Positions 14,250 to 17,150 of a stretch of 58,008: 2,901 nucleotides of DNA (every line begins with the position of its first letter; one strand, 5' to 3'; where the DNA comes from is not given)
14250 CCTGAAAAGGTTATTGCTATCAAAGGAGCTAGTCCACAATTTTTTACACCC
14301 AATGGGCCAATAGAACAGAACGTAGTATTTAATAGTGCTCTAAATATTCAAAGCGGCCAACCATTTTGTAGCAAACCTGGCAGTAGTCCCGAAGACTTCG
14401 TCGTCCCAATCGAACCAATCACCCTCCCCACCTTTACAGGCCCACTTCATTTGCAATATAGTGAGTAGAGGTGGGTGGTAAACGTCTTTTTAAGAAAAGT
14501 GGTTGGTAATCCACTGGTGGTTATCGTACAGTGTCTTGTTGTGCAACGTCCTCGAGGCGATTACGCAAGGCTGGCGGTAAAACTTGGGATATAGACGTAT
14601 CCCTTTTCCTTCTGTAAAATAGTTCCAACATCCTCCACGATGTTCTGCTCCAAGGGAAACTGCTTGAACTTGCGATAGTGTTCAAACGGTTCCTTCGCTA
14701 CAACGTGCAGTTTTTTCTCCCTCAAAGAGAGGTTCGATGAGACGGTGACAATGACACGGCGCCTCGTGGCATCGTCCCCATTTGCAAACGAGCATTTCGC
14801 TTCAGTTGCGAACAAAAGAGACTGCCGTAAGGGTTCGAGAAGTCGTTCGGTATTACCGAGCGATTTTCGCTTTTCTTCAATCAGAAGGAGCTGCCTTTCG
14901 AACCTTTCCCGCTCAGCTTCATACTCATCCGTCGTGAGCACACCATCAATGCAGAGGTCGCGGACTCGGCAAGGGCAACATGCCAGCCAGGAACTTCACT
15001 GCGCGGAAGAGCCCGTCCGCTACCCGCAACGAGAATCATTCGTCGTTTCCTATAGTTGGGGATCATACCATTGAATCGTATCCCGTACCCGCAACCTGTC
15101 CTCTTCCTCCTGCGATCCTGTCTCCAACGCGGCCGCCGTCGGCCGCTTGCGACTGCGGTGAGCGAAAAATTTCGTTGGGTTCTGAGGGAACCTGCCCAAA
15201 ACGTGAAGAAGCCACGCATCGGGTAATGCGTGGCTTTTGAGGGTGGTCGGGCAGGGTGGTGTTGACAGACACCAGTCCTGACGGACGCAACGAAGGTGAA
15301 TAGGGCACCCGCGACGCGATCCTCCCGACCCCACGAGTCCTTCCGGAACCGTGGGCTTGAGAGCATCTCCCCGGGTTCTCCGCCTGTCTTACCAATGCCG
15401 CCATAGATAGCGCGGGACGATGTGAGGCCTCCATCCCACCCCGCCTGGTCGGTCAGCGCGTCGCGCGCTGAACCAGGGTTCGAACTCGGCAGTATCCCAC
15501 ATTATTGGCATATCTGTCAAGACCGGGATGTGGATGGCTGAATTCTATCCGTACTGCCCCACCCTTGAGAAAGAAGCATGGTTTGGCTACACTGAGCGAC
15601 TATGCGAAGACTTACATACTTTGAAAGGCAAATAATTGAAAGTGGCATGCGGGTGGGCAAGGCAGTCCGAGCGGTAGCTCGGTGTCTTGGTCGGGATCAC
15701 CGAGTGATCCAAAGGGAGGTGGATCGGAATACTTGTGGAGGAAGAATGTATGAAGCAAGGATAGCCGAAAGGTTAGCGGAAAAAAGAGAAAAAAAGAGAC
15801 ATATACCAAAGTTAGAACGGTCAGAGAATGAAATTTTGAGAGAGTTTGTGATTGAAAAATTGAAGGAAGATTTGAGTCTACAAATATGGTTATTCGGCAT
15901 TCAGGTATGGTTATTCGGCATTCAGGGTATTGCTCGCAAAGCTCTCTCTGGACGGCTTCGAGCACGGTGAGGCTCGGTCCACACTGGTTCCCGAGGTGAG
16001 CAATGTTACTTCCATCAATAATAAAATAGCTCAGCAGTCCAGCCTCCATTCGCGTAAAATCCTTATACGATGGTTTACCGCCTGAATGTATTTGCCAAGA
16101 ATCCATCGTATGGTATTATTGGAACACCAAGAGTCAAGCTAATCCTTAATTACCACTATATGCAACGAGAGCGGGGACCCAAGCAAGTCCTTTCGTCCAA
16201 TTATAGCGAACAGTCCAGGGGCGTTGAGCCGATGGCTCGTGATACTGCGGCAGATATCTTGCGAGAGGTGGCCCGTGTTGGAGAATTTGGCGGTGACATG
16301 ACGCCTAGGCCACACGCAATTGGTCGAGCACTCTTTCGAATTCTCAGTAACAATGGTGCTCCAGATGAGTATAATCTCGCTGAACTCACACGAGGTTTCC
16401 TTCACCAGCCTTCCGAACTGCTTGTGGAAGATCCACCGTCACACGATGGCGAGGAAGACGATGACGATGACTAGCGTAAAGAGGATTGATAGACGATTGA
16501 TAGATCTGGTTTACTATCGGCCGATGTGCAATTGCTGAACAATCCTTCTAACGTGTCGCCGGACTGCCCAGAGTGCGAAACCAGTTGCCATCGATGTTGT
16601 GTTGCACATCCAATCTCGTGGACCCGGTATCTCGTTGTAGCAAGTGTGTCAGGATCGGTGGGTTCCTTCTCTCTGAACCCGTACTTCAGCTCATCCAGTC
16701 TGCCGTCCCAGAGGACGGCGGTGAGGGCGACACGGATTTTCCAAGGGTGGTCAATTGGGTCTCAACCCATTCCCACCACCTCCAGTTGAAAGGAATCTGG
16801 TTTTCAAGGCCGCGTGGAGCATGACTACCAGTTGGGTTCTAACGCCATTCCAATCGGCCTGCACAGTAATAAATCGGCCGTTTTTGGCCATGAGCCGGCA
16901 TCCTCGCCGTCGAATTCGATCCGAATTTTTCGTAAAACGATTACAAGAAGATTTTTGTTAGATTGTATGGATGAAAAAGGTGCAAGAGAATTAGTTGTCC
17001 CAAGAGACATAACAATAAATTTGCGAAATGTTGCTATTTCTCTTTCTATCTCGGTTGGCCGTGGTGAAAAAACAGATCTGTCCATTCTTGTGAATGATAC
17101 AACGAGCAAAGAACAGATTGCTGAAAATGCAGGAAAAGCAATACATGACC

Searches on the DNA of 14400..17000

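Call 85: search_rna_families(source=window, start=14400, end=17000, threshold=evalue, max_evalue=0.1)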
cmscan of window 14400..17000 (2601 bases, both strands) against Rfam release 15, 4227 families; matches with E-value up to 0.1: 0.
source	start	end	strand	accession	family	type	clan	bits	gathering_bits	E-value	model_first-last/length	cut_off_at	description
